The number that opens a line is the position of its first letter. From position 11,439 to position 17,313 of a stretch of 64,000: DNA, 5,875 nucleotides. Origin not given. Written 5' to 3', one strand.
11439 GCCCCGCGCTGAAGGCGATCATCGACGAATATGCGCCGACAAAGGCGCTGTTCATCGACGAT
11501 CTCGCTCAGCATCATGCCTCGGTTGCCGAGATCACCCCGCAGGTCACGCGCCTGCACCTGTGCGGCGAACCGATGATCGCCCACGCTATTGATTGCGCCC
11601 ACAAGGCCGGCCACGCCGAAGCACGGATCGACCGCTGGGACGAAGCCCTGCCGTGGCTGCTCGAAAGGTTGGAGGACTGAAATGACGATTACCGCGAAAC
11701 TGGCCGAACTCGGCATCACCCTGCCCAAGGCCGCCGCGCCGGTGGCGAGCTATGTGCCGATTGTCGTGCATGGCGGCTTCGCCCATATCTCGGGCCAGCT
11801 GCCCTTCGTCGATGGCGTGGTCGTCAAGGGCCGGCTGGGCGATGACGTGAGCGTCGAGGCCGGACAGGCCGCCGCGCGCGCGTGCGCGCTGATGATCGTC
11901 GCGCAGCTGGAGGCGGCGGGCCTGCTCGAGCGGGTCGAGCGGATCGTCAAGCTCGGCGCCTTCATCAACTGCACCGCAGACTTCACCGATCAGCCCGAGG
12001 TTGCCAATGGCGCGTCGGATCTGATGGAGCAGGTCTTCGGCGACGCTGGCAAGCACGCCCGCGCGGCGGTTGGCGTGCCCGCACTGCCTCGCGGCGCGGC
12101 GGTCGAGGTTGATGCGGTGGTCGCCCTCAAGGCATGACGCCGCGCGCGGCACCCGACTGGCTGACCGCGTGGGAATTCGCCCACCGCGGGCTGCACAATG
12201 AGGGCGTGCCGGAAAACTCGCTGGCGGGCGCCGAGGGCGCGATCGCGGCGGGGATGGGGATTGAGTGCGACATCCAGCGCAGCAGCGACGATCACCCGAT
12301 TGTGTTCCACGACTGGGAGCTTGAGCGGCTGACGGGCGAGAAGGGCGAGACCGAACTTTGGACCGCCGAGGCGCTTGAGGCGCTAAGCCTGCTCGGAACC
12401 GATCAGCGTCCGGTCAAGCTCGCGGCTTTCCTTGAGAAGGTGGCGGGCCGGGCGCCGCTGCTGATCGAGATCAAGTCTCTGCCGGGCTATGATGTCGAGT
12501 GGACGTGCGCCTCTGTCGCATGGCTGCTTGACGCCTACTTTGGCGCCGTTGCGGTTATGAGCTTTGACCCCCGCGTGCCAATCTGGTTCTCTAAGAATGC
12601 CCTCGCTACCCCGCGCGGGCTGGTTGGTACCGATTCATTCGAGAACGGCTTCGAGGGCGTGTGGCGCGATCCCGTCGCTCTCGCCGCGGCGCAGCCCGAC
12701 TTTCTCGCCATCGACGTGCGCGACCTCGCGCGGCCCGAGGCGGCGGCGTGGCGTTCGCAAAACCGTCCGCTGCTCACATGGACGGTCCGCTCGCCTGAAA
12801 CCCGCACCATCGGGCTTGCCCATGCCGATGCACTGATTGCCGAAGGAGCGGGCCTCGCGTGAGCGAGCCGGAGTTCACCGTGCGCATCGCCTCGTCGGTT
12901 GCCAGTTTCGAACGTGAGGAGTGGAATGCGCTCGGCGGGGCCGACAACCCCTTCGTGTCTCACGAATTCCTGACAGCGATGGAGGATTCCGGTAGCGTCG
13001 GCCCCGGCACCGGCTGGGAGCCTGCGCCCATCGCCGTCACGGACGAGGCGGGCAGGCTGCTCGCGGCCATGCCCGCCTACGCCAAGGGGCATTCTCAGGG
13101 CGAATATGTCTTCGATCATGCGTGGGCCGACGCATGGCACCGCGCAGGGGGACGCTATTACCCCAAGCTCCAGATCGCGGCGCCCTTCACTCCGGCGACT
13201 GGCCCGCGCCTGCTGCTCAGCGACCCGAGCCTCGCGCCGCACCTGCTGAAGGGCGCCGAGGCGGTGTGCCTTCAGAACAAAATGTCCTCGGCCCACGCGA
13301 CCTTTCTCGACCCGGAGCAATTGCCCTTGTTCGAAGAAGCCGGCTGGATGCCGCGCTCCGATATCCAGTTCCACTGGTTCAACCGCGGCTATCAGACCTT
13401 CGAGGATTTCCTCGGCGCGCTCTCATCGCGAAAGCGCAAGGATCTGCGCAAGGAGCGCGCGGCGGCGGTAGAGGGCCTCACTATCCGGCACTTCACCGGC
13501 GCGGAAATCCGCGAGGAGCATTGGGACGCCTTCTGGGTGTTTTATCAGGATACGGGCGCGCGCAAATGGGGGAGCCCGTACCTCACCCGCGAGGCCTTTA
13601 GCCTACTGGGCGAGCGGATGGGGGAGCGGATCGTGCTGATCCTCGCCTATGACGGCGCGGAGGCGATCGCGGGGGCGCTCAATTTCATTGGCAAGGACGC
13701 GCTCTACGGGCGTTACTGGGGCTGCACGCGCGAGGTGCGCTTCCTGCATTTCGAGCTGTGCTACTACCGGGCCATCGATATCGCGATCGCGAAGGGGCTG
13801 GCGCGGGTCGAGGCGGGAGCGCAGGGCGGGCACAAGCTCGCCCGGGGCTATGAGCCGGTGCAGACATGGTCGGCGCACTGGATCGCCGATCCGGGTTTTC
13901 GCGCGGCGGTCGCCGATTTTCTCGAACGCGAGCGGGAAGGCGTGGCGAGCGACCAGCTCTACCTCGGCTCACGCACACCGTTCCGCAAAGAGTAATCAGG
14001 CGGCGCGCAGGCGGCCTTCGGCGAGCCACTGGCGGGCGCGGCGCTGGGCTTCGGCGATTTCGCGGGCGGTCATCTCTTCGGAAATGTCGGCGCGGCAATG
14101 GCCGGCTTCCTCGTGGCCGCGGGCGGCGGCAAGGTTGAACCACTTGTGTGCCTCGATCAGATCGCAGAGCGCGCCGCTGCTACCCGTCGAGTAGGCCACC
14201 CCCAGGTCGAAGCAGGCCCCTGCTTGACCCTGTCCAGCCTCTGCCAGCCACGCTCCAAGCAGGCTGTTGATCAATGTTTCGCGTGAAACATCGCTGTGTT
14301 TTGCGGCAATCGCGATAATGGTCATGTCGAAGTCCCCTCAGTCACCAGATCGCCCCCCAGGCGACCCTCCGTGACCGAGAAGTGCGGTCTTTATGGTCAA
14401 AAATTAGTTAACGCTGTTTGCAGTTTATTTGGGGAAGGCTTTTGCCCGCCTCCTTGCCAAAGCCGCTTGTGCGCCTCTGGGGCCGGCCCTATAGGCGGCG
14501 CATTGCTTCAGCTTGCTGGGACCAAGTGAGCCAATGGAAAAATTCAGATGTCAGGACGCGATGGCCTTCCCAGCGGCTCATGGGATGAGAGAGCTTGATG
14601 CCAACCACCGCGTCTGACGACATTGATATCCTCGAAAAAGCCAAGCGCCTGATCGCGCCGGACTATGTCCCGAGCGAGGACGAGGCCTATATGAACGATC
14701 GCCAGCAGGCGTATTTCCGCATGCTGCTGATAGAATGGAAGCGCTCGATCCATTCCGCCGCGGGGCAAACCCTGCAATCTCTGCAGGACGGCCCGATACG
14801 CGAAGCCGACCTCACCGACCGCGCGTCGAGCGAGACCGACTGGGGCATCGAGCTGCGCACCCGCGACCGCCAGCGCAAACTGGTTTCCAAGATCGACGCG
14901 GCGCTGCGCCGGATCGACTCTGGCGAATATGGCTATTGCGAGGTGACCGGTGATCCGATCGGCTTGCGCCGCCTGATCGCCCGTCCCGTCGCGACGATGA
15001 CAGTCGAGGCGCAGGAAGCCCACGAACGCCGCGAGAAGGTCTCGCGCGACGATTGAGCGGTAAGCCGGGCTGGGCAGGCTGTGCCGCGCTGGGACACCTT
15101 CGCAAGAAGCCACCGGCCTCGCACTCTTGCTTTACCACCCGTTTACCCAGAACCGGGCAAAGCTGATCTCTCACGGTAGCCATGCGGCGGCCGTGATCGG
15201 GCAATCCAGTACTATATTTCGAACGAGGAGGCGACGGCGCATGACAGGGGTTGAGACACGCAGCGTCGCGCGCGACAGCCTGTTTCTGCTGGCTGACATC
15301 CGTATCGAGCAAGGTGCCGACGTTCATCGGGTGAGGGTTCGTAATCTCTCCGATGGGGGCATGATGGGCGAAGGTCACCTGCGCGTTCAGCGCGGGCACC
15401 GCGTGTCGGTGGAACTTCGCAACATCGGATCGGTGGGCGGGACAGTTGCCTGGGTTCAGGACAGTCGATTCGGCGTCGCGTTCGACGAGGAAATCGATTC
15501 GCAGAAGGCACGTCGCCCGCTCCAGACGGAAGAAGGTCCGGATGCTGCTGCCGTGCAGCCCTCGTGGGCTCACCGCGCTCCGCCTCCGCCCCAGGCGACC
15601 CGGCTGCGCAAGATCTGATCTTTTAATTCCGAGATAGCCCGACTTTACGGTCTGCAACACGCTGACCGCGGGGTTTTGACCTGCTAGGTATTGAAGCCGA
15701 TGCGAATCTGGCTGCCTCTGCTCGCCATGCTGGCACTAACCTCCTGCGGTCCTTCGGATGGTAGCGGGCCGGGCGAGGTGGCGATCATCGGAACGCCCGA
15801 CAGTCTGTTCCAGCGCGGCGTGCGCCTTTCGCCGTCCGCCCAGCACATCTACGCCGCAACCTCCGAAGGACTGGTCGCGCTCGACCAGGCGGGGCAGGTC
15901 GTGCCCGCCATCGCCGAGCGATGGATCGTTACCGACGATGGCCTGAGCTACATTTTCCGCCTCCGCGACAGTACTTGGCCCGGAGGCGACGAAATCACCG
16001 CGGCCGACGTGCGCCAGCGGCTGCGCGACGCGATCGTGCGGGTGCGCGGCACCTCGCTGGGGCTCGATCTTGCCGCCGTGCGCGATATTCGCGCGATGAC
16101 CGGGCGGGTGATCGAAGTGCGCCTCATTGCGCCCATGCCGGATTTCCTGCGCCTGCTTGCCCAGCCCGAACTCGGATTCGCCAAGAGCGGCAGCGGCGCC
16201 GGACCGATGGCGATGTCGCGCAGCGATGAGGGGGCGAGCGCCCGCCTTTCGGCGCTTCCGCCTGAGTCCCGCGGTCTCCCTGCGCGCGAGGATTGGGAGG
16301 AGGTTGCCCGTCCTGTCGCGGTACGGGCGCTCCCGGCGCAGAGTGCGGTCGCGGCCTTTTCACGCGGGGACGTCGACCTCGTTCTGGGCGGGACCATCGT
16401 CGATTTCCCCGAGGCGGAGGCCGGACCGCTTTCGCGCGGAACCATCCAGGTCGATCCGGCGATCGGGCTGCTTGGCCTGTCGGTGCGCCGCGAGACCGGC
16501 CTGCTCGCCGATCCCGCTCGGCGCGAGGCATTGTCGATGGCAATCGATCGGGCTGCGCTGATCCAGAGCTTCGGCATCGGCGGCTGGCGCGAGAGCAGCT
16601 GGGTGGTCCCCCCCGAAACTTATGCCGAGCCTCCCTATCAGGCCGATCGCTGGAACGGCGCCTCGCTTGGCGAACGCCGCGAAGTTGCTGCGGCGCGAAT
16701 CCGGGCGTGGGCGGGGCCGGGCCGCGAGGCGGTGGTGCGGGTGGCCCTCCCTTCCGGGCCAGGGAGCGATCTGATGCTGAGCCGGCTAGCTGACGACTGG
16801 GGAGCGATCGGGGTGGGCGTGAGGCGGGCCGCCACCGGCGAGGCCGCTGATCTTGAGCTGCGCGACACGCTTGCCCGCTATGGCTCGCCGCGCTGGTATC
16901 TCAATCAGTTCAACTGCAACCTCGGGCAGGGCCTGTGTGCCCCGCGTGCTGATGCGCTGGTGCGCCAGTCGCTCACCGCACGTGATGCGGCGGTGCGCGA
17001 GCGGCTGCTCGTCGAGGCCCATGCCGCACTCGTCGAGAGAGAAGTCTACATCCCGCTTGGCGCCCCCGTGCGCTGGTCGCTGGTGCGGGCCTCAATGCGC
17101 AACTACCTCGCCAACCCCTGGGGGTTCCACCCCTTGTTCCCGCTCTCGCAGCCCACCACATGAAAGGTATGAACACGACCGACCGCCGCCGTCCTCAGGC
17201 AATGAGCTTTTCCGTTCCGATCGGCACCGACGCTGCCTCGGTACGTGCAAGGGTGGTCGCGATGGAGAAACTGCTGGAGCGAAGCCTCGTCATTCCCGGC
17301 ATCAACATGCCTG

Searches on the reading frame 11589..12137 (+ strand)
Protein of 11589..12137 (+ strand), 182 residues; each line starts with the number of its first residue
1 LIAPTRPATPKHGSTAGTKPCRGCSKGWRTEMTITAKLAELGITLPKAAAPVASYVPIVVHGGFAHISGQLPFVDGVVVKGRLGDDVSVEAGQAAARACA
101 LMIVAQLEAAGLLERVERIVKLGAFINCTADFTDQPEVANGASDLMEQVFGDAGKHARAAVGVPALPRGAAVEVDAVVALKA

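Call 8: search_protein_families(library=pfam, proteins=[window:11589-12137:+], max_evalue=0.001)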
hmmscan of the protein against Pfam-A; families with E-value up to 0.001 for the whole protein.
window:11589-12137:+ (182 aa): 2 families
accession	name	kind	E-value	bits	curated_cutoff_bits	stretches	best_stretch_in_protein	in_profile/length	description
PF14588.11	YjgF_endoribonc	-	4e-22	79.1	35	1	37-169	3-137/148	YjgF/chorismate_mutase-like, putative endoribonuclease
PF01042.26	Ribonuc_L-PSP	-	5.1e-16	59.2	27.3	1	48-179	4-120/121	Endoribonuclease L-PSP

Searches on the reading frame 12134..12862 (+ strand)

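Call 8: search_protein_families(library=pfam, proteins=[window:12134-12862:+], max_evalue=0.001)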
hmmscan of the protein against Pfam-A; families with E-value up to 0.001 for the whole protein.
window:12134-12862:+ (242 aa): 1 family
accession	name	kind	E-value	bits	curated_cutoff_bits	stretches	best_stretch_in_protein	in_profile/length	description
PF03009.23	GDPD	-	1.1e-16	62.1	23.6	1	17-223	1-225/244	Glycerophosphoryl diester phosphodiesterase family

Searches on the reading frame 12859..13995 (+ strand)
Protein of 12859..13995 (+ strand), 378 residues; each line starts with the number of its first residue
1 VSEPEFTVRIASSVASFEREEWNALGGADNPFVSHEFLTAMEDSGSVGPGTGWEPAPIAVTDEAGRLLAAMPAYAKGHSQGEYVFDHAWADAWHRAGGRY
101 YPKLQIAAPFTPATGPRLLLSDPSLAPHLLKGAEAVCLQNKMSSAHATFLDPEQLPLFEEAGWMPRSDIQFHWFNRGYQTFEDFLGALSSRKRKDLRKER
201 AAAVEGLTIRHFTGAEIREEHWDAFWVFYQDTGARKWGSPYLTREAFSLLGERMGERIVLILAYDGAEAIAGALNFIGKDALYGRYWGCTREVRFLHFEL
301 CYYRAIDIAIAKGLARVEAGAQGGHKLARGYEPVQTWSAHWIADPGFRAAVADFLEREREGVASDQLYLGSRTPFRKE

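Call 8: search_protein_families(library=pfam, proteins=[window:12859-13995:+], max_evalue=0.001)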
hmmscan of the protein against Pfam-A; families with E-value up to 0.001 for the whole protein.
window:12859-13995:+ (378 aa): 2 families
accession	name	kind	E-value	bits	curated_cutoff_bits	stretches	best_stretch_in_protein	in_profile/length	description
PF04339.18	FemAB_like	-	3.7e-156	520.4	27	1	14-377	2-369/369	Peptidogalycan biosysnthesis/recognition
PF13480.13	Acetyltransf_6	-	1.2e-09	38.9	22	1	190-321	1-136/143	Acetyltransferase (GNAT) domain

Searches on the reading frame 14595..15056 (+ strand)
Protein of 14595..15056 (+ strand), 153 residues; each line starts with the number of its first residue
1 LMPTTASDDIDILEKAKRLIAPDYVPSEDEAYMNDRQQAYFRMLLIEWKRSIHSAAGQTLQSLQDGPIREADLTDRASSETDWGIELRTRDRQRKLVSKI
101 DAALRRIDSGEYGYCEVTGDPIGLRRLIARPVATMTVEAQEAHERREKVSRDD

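Call 8: search_protein_families(library=pfam, proteins=[window:14595-15056:+], max_evalue=0.001)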
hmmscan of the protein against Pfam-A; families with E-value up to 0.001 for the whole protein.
window:14595-15056:+ (153 aa): 2 families
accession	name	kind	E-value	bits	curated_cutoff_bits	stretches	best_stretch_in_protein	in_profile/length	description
PF21157.2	DksA_N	-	3.4e-27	94.9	27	1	37-107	1-71/71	DnaK suppressor protein DksA, N-terminal domain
PF01258.23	zf-dskA_traR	-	4.3e-09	36.7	24.9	1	110-145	1-36/36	Prokaryotic dksA/traR C4-type zinc finger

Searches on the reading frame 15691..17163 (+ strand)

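Call 8: search_protein_families(library=pfam, proteins=[window:15691-17163:+], max_evalue=0.001)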
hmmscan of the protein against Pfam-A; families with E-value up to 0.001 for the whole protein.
window:15691-17163:+ (490 aa): 1 family
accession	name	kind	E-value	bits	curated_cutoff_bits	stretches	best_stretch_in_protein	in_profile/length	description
PF00496.27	SBP_bac_5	-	1.9e-22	80.3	32.4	1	69-377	1-319/368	Bacterial extracellular solute-binding proteins, family 5 Middle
